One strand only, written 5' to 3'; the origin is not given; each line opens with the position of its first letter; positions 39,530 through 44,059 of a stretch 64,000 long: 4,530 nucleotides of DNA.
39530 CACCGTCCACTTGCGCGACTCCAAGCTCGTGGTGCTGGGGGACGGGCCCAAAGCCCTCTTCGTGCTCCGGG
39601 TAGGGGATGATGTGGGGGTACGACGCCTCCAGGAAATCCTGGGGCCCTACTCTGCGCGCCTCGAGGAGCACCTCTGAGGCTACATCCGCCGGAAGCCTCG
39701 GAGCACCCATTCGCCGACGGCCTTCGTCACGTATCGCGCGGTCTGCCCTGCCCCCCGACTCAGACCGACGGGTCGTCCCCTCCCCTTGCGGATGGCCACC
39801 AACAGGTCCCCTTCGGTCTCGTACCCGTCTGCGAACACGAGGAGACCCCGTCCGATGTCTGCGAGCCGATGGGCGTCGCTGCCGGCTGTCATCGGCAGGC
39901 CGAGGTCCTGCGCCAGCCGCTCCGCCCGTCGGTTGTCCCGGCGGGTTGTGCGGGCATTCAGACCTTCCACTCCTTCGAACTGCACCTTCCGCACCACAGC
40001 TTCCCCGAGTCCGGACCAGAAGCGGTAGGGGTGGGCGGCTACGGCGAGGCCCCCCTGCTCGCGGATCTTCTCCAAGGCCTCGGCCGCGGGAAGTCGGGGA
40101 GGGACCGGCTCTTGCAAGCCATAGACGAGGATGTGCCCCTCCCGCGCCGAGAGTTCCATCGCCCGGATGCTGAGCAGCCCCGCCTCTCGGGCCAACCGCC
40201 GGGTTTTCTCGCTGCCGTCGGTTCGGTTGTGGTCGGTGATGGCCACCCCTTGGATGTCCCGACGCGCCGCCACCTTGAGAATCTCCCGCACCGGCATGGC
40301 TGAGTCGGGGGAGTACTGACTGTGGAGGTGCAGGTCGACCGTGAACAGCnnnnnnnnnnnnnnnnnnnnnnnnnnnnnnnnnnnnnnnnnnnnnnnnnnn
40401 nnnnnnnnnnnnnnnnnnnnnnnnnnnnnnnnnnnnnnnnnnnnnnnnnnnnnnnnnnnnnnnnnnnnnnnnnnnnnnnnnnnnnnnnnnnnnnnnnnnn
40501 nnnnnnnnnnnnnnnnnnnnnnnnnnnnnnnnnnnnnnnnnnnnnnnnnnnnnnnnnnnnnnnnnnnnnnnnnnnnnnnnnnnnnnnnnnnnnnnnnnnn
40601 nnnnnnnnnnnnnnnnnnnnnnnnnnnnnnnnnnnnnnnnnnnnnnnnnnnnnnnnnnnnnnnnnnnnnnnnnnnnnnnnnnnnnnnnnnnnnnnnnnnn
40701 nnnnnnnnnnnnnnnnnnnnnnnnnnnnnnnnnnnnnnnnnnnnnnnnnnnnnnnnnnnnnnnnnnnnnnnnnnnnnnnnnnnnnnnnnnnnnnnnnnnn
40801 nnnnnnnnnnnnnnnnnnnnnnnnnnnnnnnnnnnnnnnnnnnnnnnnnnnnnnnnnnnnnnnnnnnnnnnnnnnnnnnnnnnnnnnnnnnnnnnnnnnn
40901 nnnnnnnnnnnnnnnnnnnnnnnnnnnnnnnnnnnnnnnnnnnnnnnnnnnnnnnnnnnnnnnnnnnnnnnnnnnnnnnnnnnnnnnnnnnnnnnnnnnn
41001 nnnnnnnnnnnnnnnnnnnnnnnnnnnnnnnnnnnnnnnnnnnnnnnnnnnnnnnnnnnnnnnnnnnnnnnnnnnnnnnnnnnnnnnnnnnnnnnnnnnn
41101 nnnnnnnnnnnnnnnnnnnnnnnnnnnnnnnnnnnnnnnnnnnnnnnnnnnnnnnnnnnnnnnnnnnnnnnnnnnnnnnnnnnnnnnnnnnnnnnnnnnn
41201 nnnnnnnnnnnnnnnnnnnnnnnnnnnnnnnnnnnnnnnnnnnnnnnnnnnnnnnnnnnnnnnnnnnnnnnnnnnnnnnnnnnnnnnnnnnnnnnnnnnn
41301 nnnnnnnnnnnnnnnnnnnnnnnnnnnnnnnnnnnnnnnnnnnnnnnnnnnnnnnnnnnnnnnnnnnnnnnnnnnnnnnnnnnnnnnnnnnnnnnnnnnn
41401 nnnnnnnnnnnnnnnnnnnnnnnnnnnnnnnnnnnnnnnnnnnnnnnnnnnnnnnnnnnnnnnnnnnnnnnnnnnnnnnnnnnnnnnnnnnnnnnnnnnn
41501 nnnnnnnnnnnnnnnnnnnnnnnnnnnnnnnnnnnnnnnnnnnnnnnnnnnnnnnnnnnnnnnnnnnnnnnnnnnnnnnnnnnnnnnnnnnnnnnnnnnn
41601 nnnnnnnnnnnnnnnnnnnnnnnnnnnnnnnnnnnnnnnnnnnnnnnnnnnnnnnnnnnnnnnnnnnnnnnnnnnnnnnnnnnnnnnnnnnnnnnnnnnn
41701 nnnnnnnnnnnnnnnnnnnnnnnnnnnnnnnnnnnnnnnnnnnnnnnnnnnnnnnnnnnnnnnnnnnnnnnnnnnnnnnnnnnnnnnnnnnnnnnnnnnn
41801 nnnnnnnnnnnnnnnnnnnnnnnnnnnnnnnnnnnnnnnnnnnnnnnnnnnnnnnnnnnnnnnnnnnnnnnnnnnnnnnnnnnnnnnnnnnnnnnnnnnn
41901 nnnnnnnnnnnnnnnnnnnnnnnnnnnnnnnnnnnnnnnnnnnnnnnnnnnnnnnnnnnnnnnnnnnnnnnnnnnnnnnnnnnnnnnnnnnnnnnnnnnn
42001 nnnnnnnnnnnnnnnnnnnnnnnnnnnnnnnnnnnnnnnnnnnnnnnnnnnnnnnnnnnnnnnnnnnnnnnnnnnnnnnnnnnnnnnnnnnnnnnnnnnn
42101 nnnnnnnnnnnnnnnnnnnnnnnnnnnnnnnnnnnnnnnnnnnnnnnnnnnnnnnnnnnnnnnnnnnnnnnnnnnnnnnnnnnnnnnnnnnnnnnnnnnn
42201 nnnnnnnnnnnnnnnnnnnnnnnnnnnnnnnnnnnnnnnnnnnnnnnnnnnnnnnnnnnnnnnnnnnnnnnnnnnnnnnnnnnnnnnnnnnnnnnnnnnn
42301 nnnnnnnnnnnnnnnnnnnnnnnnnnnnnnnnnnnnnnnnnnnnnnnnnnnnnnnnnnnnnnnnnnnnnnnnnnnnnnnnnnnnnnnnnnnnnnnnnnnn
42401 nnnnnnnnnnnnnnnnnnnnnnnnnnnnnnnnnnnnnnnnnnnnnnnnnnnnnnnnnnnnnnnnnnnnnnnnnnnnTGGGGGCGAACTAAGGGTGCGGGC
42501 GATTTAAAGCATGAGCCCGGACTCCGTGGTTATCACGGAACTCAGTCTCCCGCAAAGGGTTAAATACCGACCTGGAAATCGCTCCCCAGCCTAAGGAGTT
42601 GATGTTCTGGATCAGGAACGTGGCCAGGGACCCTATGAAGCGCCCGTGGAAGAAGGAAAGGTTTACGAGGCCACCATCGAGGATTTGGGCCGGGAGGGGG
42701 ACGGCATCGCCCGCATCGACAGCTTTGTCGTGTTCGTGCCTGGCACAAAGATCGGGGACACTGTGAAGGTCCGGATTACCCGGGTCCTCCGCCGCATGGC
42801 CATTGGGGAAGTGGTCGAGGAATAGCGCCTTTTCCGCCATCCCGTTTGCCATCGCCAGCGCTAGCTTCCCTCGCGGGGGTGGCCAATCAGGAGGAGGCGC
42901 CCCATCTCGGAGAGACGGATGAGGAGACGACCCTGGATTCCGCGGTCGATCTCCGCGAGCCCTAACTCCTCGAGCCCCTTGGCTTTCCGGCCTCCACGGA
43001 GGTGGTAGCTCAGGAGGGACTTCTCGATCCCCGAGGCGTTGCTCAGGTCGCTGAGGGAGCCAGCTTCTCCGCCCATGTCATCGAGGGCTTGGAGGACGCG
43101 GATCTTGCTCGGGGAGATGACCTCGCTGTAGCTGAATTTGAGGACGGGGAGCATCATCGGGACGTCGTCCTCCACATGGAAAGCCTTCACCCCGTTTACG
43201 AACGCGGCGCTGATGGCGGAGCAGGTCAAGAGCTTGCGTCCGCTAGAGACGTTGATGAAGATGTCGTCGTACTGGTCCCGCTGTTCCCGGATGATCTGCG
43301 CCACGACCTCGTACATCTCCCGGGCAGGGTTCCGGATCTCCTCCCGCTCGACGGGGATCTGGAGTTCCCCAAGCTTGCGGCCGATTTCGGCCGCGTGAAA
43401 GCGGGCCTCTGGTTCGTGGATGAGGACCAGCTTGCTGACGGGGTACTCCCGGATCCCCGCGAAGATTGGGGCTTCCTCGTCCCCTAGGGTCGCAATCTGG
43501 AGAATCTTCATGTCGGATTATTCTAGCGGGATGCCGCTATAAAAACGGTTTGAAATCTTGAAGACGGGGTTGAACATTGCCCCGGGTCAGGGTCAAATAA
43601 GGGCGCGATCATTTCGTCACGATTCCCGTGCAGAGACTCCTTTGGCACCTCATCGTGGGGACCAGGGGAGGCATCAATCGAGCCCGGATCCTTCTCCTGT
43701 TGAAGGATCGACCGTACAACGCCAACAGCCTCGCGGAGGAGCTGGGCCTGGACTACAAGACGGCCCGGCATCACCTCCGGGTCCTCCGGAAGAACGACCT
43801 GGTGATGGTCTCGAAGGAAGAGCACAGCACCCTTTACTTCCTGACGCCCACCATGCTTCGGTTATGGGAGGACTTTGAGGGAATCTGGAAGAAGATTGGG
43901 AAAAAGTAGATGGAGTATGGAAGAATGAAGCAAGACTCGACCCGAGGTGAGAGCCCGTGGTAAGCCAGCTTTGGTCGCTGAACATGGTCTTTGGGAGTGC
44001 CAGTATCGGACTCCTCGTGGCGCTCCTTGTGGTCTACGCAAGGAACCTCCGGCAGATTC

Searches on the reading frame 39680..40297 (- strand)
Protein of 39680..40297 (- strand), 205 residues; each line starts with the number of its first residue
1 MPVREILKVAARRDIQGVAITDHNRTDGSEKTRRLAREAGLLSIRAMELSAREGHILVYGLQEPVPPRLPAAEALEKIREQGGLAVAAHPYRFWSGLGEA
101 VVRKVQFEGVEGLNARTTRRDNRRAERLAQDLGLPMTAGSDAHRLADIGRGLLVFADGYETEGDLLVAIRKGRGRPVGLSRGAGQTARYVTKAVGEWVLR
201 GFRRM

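Call 50: search_protein_families(library=pfam, proteins=[window:39680-40297:-], max_evalue=0.0001)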
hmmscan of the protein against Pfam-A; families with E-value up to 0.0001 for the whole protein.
window:39680-40297:- (205 aa): 1 family
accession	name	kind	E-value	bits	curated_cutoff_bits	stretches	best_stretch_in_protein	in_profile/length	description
PF13263.12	PHP_C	-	7.9e-19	67.4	21.3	1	120-173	2-55/56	PHP-associated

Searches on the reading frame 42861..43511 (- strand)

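Call 51: search_protein_families(library=pfam, proteins=[window:42861-43511:-], max_evalue=0.0001)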
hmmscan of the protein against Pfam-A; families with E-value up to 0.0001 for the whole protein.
window:42861-43511:- (216 aa): 1 family
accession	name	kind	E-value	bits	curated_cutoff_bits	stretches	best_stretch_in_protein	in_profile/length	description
PF19810.5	HFX_2341_N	-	6.1e-10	40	30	1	5-114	3-116/120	HFX_2341-like, N-terminal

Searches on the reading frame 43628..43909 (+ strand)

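Call 51: search_protein_families(library=pfam, proteins=[window:43628-43909:+], max_evalue=0.0001)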
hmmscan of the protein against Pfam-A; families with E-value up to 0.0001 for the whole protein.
window:43628-43909:+ (93 aa): 4 families
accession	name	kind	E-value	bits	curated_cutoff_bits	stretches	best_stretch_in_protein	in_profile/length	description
PF01022.26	HTH_5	-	3.1e-10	40.2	22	1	17-59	3-45/47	Bacterial regulatory protein, arsR family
PF12840.13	HTH_20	-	2.5e-08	34.2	27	1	17-61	5-50/51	Helix-turn-helix domain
PF01978.25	TrmB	-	1.6e-05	25.1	25.6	1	23-73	16-65/68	Sugar-specific transcriptional regulator TrmB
PF21476.4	PF0610-like_N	-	3.1e-05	24.6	33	1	18-55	3-40/50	PF0610-like, N-terminal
